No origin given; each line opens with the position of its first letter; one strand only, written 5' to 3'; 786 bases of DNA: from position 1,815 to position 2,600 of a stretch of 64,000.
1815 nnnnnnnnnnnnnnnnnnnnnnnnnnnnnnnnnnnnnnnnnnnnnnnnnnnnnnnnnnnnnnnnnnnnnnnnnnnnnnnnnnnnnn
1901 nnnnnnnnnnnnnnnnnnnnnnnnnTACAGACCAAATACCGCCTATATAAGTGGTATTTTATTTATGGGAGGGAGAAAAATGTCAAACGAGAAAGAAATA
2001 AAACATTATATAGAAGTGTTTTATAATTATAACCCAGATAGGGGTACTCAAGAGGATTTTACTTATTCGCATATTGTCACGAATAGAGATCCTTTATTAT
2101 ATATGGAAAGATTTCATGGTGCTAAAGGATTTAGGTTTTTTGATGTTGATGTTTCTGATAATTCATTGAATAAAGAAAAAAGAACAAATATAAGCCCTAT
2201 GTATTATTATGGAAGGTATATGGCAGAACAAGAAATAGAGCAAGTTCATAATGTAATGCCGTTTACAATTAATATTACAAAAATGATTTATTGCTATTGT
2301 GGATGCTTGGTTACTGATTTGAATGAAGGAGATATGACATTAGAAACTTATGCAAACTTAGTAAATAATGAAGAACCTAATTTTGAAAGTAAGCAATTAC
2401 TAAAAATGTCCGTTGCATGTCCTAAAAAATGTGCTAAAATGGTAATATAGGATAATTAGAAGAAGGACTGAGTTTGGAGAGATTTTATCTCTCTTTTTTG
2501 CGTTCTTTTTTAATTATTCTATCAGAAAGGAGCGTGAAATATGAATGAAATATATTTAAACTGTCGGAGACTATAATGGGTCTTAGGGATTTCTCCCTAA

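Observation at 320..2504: RhuM / HTH-WYL / unknown Cys-motif protein operon carried on an integrative element, a candidate defence or abortive-infection module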

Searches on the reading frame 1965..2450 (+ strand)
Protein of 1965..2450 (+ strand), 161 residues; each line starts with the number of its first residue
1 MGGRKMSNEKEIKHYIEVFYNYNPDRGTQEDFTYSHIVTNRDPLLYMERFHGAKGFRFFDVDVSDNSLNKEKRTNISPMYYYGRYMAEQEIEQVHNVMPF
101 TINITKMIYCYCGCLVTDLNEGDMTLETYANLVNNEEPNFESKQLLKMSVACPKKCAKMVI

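Call 3: search_protein_families(library=pfam, proteins=[window:1965-2450:+], max_evalue=0.1)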
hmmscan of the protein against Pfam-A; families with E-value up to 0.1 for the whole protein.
window:1965-2450:+ (161 aa): 1 family
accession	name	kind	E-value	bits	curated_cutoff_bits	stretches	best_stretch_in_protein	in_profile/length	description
PF13798.11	PCYCGC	-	0.033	14.5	25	1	88-114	51-77/153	Protein of unknown function with PCYCGC motif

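Call 4: search_protein_families(library=padloc, proteins=[window:1965-2450:+], max_evalue=0.1)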
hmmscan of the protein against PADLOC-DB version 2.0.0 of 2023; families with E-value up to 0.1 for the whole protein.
window:1965-2450:+ (161 aa): 0 families

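Call 5: search_protein_families(library=ncbifam, proteins=[window:1980-2450:+], max_evalue=0.1)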
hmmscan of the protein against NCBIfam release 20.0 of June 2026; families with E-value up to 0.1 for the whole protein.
window:1980-2450:+ (156 aa): 0 families

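Call 6: search_protein_families(library=phrogs, proteins=[window:1980-2450:+], max_evalue=0.1)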
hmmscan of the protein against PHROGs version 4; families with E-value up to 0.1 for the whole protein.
window:1980-2450:+ (156 aa): 0 families

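Call 7: find_homologous_proteins(query=window:1980-2450:+, max_evalue=0.01)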
Query window:1980-2450:+ (156 aa): 9 proteins with E <= 0.01 among 11 candidates.
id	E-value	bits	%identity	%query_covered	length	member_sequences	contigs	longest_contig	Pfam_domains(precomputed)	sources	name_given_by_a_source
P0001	1.2e-102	358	100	100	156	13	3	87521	-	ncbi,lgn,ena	-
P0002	2.5e-69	250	75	91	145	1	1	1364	-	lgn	-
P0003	1.2e-67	244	70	96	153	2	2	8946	-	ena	-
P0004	2.5e-67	243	72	91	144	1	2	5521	-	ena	-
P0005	5.7e-66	239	67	96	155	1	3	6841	-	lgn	-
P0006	3.2e-65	237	66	96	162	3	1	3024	-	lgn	-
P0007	3.4e-62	227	67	95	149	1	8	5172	-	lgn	-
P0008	1.7e-58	215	65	91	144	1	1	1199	-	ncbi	-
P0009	2.9e-47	178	58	92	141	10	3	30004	-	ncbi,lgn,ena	-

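Call 9: find_encoding_contigs(protein=P0001, flank=10000, max_places=6)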
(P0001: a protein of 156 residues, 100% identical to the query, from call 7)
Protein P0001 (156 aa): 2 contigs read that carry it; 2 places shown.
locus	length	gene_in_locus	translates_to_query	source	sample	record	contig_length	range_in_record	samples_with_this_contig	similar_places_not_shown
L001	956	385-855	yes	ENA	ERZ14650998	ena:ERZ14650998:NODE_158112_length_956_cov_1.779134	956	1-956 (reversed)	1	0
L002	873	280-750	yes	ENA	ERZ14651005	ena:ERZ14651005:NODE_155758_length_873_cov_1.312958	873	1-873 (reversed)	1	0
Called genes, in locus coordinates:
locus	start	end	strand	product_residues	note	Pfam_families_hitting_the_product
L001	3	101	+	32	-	?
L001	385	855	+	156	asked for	-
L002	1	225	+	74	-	?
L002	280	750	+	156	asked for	-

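Call 10: find_encoding_contigs(protein=P0009, flank=10000, max_places=4)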
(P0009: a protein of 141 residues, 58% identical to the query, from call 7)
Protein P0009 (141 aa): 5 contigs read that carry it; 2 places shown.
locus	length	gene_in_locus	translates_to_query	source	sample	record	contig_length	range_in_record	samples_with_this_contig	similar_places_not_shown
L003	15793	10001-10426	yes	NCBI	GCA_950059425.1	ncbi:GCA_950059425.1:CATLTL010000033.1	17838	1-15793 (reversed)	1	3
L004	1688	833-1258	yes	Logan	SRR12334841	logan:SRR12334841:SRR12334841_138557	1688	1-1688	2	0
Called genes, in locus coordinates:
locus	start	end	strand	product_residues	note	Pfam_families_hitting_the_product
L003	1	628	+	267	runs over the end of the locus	PF00702:Hydrolase (weak), PF05116:S6PP (weak), PF08282:Hydrolase_3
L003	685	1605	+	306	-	PF23441:SDR (weak), PF00106:adh_short, PF08659:KR, PF13561:adh_short_C2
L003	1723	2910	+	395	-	PF02568:ThiI (weak)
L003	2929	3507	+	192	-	-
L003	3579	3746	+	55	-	-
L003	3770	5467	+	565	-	PF00239:Resolvase, PF07508:Recombinase, PF13408:Zn_ribbon_recom (weak)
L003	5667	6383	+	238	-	-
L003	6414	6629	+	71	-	-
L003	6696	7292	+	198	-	-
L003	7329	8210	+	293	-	-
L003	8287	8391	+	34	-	-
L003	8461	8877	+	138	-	-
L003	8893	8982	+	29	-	-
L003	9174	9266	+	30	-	-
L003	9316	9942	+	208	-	PF02082:Rrf2 (weak), PF08279:HTH_11 (weak), PF13280:WYL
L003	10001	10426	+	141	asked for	-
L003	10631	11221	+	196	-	-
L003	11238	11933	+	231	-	PF13310:Virulence_RhuM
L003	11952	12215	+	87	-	PF13310:Virulence_RhuM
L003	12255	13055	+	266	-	-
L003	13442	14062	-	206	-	PF13379:NMT1_2, PF09084:NMT1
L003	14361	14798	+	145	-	-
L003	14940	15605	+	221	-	-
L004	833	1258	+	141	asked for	-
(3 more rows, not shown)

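Call 11: find_encoding_contigs(protein=P0003, flank=10000, max_places=3)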
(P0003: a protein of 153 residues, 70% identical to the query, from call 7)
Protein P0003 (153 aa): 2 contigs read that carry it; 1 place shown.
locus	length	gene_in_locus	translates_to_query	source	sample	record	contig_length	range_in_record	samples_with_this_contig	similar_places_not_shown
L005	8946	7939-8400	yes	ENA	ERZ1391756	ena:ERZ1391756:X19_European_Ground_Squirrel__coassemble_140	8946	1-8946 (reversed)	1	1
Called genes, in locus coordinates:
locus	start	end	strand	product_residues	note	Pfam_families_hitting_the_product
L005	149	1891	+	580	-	PF00664:ABC_membrane, PF02463:SMC_N (weak), PF00005:ABC_tran, PF13304:AAA_21 (faint)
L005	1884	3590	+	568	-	PF00664:ABC_membrane, PF00005:ABC_tran, PF01935:DUF87 (weak), PF02463:SMC_N, PF13304:AAA_21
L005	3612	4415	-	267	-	PF00528:BPD_transp_1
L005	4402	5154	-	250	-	PF00005:ABC_tran, PF13304:AAA_21 (faint)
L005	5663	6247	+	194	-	-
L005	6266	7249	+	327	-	PF13310:Virulence_RhuM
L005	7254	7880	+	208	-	PF02082:Rrf2 (weak), PF08279:HTH_11, PF13280:WYL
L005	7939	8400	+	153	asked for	-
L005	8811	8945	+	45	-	?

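Call 12: find_encoding_contigs(protein=P0005, flank=10000, max_places=3)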
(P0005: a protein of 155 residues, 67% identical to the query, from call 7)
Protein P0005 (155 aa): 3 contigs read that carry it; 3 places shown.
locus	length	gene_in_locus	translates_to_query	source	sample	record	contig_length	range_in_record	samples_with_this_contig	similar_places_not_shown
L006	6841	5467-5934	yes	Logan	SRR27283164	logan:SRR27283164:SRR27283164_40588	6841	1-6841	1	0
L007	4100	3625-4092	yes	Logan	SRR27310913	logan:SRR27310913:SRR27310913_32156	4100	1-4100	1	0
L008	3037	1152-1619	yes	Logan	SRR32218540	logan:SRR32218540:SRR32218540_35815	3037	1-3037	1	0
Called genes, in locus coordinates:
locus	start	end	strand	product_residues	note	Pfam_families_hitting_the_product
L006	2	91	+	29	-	?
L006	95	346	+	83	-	-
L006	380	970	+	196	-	-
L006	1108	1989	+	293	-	-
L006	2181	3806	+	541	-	-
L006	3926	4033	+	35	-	-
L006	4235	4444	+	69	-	-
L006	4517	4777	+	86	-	PF13310:Virulence_RhuM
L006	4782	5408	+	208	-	PF02082:Rrf2 (weak), PF08279:HTH_11 (weak), PF13280:WYL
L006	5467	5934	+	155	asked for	-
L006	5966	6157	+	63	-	-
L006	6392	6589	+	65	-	-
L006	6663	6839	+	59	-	?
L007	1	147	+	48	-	?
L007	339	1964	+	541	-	-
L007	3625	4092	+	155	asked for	-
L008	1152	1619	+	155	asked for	-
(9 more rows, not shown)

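Call 15: find_related_loci(query=A1, collection=genome_contigs, flank=10000)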
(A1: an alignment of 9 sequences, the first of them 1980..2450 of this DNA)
Query A1 (156 aa) in genome_contigs; peptide patterns used: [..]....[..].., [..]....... (x = any residue, [..] = any of these).
106 stretches matched a pattern; 2 encode a relative of the query (tblastn E <= 1e-3); 2 distinct loci.
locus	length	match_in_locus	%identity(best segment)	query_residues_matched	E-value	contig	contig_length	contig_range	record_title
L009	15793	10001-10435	57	1-147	1e-52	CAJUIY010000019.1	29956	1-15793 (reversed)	MAG TPA_asm: uncultured Bacilli bacterium isolate MGBC143456 genome assembly, contig: MGBC143456.19, whole genome shotgu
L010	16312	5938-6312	24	4-124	5e-6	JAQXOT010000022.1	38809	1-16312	MAG: bacterium isolate SUG1386 k141_6738458, whole genome shotgun sequence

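Call 23: predict_structure(alignment_id=A1)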
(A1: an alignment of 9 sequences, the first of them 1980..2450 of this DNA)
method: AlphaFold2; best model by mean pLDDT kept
length: 156 residues; sequences in the alignment: 9
mean_pLDDT: 58.4   pTM: 0.50
mean pLDDT of the five models: 58.4, 54.5, 54.1, 53.9, 53.9
residues with pLDDT >= 90: 10; 70-90: 42; 50-70: 37; < 50: 67
segments of 3 or more residues with pLDDT < 50: 91-156
pLDDT, mean of each block of 10 residues (from residue 1): 75 68 66 81 70 89 87 71 61 38 37 37 44 38 34 26
secondary structure, 60 per line:
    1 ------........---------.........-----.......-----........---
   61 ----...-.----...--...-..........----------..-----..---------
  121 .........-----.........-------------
elements in order: E7-14 H24-27 E28-32 H38-44 E50-57 E74-76 E79-81 H83-92 H121-129 H135-143

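Call 26: search_protein_representatives(alignment_id=A1)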
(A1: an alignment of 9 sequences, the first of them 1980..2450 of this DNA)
Query: 9 sequences, 150 profile positions. Proteins with E-value up to 0.001 (for the whole library): 31; up to 1e-10: 13; up to 1e-30: 3. The best 31 are listed.
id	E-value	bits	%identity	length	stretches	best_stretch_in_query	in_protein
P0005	2.0e-85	300.2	-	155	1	1-149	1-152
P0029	4.2e-55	201.8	-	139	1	3-136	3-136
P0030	4.7e-36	140.0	-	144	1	6-135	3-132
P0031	2.4e-30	121.4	-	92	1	1-70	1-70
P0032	1.0e-27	112.9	-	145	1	3-135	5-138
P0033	6.1e-17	77.9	-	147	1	6-138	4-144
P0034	5.5e-15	71.6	-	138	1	5-134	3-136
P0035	1.4e-14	70.3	-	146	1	6-138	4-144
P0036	2.8e-13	66.0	-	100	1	50-137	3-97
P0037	6.4e-13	64.9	-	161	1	6-139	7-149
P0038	8.1e-13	64.5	-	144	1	8-134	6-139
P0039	2.2e-12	63.1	-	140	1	6-128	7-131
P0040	3.7e-12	62.4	-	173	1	5-142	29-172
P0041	1.1e-10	57.6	-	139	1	6-122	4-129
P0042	1.2e-10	57.5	-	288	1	4-133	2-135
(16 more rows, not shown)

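Call 32: find_encoding_contigs(protein=P0029, flank=6000, max_places=3)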
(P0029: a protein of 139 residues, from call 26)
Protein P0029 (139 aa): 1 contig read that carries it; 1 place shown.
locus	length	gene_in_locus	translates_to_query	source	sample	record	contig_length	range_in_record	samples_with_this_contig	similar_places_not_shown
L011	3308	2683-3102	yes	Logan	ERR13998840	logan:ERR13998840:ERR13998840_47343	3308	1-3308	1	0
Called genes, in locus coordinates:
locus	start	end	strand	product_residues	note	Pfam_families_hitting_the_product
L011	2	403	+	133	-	?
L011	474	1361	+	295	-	PF18928:DUF5677 (weak)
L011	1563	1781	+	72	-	-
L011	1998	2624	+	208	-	PF02082:Rrf2 (weak), PF08279:HTH_11 (weak), PF13280:WYL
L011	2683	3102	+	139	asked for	-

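Call 33: find_encoding_contigs(protein=P0030, flank=6000, max_places=3)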
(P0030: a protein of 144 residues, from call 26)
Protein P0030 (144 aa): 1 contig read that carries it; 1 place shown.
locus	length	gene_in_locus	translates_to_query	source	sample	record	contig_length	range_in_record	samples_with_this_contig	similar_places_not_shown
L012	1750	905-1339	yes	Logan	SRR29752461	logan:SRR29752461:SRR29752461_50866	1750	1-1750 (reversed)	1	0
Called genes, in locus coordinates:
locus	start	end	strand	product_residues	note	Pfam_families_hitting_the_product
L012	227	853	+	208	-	PF02082:Rrf2 (faint), PF08279:HTH_11, PF13280:WYL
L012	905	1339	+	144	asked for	-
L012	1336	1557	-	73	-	-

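Call 34: find_encoding_contigs(protein=P0032, flank=6000, max_places=3)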
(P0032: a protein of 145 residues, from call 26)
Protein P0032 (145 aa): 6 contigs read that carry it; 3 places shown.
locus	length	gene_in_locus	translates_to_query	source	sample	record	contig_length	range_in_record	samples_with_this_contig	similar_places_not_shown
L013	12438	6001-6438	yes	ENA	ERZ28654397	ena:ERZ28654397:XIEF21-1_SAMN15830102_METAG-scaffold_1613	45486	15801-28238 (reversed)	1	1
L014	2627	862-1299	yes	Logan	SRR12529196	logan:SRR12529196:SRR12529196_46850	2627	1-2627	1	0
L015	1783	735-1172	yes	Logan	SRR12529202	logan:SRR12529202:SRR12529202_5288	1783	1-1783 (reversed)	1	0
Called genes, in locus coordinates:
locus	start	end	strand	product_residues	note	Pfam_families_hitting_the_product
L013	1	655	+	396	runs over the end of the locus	PF00070:Pyr_redox (faint), PF01134:GIDA (faint), PF01266:DAO (faint), PF03486:HI0933_like, PF07992:Pyr_redox_2 (faint), PF22780:HI0933_like_1st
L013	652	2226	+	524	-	PF28550:DUF8436, PF07992:Pyr_redox_2 (faint), PF01266:DAO (faint), PF03486:HI0933_like (weak), PF13450:NAD_binding_8 (weak), PF21688:FAD-depend_C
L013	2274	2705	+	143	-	-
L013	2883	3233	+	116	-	PF01245:Ribosomal_L19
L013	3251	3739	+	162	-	PF10502:Peptidase_S26, PF00717:Peptidase_S24 (weak)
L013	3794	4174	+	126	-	-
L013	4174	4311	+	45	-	-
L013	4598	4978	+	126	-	-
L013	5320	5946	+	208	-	PF02082:Rrf2 (weak), PF08279:HTH_11 (weak), PF13280:WYL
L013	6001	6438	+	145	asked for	-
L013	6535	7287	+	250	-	PF00557:Peptidase_M24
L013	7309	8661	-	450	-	PF00933:Glyco_hydro_3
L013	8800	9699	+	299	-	-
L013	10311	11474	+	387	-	PF00682:HMGL-like, PF22617:HCS_D2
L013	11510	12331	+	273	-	PF01171:ATP_bind_3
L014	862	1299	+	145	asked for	-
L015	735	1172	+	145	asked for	-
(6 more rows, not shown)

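Call 35: find_encoding_contigs(protein=P0033, flank=6000, max_places=3)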
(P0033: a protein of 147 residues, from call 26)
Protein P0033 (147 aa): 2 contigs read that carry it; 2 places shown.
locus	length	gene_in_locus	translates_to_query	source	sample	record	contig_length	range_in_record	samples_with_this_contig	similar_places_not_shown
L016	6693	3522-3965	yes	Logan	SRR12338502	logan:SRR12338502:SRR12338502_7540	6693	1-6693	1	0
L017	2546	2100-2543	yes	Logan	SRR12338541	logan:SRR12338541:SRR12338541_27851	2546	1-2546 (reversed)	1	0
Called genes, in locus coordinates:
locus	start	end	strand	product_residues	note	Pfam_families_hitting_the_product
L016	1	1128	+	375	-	?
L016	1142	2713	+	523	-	PF07889:DUF1664 (faint)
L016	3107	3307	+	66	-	PF01165:Ribosomal_S21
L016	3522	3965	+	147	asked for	-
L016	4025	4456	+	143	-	PF09424:YqeY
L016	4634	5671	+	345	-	PF00318:Ribosomal_S2, PF07498:Rho_N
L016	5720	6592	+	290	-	PF25025:EF-Ts_N (faint), PF00889:EF_TS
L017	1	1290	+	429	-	?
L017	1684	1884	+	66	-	PF01165:Ribosomal_S21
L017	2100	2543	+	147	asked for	-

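Call 37: predict_structure(alignment_id=A2)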
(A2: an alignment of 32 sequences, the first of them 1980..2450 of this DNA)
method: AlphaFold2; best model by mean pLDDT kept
length: 156 residues; sequences in the alignment: 32
mean_pLDDT: 86.4   pTM: 0.75
mean pLDDT of the five models: 86.4, 86.1, 85.9, 85.8, 84.3
residues with pLDDT >= 90: 116; 70-90: 11; 50-70: 7; < 50: 22
segments of 3 or more residues with pLDDT < 50: 133-153
pLDDT, mean of each block of 10 residues (from residue 1): 82 94 90 97 93 97 95 98 98 97 96 97 93 48 43 51
secondary structure, 60 per line:
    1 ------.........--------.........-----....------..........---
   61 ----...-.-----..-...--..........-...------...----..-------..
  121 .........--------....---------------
elements in order: E7-15 H24-27 E28-32 H38-41 E48-57 E78-80 H83-92 E103-105 H121-129 H138-141

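Call 43: search_solved_structures(query=A2, max_evalue=1)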
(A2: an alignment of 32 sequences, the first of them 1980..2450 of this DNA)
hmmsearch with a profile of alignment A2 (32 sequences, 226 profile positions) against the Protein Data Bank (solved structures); distinct sequences matched with E-value up to 1: 3.
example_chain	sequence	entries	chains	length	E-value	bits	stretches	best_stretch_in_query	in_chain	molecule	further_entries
3rzs_A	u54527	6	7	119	0.29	13.8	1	120-181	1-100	OBP14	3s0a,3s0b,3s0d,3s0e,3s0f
7xuf_A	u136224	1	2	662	0.91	12.2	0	144-197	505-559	Potassium channel KAT3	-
7wm1_B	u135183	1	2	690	0.97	12.1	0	144-197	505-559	Potassium channel KAT3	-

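Call 46: find_encoding_contigs(protein=P0010, flank=10000, max_places=5)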
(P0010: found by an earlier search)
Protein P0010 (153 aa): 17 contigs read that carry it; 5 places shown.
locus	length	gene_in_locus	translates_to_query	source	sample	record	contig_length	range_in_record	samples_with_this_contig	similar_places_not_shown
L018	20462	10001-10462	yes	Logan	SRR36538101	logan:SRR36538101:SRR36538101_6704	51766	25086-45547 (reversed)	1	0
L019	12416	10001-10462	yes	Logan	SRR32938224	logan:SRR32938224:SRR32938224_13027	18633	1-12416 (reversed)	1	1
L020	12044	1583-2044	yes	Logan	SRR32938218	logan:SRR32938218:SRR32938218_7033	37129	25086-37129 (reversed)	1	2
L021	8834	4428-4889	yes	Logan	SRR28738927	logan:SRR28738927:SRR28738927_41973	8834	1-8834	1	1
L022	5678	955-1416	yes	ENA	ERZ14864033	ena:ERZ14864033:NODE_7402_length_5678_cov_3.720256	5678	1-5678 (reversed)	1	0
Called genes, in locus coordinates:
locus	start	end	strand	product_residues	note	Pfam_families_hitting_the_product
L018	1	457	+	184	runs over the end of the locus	PF06821:Ser_hydrolase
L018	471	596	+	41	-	-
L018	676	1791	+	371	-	-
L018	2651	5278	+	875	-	-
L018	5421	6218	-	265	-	PF00528:BPD_transp_1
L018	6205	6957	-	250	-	PF02463:SMC_N (faint), PF00005:ABC_tran, PF13304:AAA_21 (faint)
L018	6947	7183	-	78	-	-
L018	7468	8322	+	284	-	PF12146:Hydrolase_4, PF00561:Abhydrolase_1, PF08538:DUF1749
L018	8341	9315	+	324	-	PF13310:Virulence_RhuM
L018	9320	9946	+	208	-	PF02082:Rrf2 (weak), PF08279:HTH_11 (weak), PF13280:WYL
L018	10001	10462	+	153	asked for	-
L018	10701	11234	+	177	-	-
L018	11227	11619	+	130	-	-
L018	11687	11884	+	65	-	-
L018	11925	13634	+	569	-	PF00239:Resolvase, PF07508:Recombinase, PF13408:Zn_ribbon_recom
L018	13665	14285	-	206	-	PF13379:NMT1_2, PF09084:NMT1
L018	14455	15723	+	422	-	PF08341:TED, PF17802:SpaA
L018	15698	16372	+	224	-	PF04203:Sortase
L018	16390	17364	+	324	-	-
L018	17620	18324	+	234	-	-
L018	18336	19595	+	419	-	-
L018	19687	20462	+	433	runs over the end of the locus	-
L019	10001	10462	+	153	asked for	-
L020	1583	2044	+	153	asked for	-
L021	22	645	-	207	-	PF00528:BPD_transp_1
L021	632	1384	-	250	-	PF02463:SMC_N (faint), PF00005:ABC_tran, PF13304:AAA_21 (faint)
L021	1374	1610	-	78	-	-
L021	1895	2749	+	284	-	PF12146:Hydrolase_4, PF00561:Abhydrolase_1, PF08538:DUF1749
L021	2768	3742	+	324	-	PF13310:Virulence_RhuM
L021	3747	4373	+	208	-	PF02082:Rrf2 (weak), PF08279:HTH_11 (weak), PF13280:WYL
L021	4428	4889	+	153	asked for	-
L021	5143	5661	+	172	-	-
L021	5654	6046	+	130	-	-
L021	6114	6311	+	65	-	-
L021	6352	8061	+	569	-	PF00239:Resolvase, PF07508:Recombinase, PF13408:Zn_ribbon_recom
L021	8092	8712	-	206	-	PF13379:NMT1_2, PF09084:NMT1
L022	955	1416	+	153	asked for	-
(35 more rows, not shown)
